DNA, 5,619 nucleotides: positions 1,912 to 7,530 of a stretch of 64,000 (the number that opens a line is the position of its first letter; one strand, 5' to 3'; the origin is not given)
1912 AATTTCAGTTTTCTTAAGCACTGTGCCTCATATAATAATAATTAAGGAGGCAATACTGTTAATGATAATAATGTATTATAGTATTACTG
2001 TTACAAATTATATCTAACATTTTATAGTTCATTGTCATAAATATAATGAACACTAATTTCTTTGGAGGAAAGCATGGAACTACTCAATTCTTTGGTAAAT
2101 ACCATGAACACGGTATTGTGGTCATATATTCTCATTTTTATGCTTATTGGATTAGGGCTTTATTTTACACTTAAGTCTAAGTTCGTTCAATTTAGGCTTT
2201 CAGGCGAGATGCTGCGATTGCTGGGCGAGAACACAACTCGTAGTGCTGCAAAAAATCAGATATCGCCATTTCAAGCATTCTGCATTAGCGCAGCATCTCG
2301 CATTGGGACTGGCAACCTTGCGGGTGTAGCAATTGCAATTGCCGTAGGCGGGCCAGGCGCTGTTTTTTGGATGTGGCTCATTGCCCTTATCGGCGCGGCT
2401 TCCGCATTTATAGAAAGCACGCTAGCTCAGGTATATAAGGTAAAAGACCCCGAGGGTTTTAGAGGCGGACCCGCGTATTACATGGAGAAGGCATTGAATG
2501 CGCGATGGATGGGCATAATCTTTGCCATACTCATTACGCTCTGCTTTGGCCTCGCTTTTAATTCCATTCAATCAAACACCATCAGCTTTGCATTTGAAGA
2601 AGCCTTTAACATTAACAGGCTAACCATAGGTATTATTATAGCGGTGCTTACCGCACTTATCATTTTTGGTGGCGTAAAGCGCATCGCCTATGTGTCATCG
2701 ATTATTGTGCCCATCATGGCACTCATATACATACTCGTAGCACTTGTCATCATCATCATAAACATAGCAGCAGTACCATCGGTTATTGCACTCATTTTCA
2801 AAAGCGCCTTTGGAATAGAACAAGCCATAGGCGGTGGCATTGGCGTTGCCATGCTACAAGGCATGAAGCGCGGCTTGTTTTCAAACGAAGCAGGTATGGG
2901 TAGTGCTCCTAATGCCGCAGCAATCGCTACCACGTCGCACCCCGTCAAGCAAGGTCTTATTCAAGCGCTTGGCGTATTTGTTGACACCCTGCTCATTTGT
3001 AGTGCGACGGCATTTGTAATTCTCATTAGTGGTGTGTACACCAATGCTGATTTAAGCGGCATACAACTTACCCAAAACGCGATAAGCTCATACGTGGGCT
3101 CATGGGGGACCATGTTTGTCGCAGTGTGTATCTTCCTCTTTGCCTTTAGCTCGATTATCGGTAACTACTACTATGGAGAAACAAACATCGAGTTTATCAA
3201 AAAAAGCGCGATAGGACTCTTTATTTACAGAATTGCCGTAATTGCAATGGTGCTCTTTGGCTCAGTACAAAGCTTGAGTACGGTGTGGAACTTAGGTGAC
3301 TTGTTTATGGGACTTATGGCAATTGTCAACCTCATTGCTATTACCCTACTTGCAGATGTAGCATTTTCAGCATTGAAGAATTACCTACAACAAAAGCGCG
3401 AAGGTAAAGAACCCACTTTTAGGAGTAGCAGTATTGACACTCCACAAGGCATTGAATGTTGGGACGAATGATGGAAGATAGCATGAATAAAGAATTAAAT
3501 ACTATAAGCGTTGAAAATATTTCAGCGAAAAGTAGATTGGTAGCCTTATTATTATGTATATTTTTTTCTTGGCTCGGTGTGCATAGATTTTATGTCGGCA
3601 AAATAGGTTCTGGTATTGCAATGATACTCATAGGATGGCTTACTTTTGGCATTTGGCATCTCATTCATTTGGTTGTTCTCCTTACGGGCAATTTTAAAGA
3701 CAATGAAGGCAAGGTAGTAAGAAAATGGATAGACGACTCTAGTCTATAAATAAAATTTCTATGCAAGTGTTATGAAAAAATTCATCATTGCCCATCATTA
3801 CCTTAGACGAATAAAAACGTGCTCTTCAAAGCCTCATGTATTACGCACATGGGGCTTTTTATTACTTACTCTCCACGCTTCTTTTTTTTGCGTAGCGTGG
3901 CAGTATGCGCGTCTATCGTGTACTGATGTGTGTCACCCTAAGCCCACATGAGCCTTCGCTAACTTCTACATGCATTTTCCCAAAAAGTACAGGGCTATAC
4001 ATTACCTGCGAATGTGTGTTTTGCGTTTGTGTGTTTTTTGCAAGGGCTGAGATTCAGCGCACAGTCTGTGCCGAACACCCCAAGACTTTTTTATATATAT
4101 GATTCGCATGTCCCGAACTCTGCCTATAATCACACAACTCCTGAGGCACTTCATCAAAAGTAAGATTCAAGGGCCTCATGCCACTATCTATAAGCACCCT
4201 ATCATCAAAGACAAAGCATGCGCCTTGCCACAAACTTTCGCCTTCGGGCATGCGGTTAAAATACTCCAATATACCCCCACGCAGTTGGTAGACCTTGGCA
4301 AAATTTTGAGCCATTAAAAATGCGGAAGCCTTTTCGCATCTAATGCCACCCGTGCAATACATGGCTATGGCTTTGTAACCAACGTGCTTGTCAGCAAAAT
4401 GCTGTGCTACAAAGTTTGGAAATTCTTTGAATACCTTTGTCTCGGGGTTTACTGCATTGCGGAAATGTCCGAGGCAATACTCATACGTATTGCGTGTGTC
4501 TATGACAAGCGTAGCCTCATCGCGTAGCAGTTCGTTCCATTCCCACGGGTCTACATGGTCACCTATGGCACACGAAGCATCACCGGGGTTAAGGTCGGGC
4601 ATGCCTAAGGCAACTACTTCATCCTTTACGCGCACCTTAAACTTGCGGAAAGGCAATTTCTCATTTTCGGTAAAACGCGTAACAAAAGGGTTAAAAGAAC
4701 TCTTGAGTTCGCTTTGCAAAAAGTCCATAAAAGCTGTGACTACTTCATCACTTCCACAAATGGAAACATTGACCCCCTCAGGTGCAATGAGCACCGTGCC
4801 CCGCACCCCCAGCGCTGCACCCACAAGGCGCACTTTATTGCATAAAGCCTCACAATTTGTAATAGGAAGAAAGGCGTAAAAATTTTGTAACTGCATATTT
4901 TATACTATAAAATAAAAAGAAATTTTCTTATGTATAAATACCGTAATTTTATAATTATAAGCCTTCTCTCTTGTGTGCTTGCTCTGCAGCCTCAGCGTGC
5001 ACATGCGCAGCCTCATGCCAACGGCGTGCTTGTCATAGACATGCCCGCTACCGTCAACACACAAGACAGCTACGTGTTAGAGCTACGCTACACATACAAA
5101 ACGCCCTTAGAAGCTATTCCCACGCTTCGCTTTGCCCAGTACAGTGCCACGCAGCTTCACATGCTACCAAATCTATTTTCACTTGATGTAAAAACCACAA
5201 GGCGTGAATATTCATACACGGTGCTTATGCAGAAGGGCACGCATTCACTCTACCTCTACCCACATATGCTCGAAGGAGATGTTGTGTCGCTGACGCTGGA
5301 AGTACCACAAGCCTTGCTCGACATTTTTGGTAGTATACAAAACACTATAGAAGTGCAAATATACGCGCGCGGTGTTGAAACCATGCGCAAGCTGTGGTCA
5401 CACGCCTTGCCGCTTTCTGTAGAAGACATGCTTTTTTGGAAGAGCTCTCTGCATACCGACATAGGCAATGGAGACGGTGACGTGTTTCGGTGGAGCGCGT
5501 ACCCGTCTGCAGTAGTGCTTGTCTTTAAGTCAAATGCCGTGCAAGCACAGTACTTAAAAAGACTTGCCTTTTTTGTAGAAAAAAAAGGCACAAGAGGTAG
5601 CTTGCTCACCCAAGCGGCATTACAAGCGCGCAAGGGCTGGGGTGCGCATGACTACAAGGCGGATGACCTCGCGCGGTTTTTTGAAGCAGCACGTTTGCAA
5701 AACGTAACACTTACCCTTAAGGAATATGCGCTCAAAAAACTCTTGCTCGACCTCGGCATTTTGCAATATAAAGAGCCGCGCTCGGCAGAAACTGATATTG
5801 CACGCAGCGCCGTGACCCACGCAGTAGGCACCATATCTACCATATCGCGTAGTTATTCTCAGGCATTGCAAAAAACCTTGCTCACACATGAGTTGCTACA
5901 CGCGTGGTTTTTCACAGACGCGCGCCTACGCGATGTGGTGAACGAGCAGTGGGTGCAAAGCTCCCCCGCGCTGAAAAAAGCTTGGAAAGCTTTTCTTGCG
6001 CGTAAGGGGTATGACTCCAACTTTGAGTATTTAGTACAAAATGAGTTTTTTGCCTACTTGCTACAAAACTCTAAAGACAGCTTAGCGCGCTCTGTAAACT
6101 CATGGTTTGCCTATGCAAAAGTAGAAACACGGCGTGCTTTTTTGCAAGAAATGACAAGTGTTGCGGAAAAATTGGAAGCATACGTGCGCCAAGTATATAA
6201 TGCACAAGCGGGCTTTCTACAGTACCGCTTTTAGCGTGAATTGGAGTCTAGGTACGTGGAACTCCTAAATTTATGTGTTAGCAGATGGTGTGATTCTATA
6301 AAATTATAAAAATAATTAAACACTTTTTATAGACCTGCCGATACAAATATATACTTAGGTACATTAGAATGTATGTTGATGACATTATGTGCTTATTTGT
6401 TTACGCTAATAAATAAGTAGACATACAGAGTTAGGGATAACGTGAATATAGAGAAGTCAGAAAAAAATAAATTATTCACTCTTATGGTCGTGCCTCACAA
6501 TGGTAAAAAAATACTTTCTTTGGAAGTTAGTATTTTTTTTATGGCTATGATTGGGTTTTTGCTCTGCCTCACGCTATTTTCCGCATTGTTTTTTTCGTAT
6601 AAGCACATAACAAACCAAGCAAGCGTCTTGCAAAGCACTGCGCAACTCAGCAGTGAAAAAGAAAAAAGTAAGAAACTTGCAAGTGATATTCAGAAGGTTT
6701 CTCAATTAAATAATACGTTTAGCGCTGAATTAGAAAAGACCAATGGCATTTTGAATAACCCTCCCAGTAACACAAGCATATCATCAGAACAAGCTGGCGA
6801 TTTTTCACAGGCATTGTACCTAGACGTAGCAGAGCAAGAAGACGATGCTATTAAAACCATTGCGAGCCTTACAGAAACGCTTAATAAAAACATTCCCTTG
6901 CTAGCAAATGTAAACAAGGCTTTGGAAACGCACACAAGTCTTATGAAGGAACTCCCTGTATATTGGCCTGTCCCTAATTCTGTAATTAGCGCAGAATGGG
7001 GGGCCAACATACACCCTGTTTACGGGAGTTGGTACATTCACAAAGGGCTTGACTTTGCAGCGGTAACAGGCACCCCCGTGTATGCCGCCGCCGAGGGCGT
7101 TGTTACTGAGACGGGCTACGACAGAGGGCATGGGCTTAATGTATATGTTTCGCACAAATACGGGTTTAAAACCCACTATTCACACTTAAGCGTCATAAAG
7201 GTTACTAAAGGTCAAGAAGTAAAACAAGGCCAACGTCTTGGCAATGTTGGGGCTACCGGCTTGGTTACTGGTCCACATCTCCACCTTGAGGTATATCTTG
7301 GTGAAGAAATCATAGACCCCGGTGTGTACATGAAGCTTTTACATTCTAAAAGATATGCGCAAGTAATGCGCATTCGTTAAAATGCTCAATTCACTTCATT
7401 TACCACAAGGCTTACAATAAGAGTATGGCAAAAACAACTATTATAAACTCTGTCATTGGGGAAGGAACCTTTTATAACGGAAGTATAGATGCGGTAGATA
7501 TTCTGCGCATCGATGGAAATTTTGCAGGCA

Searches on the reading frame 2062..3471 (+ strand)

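Call 29: search_protein_families(library=pfam, proteins=[window:2062-3471:+], max_evalue=0.00001)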
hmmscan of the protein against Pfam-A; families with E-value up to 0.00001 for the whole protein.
window:2062-3471:+ (469 aa): 1 family
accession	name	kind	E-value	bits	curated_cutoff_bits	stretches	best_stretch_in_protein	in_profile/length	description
PF01235.23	Na_Ala_symp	-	2.2e-168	561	24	1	60-453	6-392/392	Sodium:alanine symporter family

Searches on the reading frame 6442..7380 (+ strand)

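Call 5: search_protein_families(library=pfam, proteins=[window:6442-7380:+], max_evalue=0.1)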
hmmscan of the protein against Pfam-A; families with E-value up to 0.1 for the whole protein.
window:6442-7380:+ (312 aa): 2 families
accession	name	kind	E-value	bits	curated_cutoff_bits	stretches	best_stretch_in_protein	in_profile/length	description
PF01551.29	Peptidase_M23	-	5.8e-30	103.8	28.7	1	199-293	2-96/96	Peptidase family M23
PF21081.2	Methyltrans_Mon_3rd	-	0.028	14.7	20.7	0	89-159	49-116/125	Virus-capping methyltransferase, C-terminal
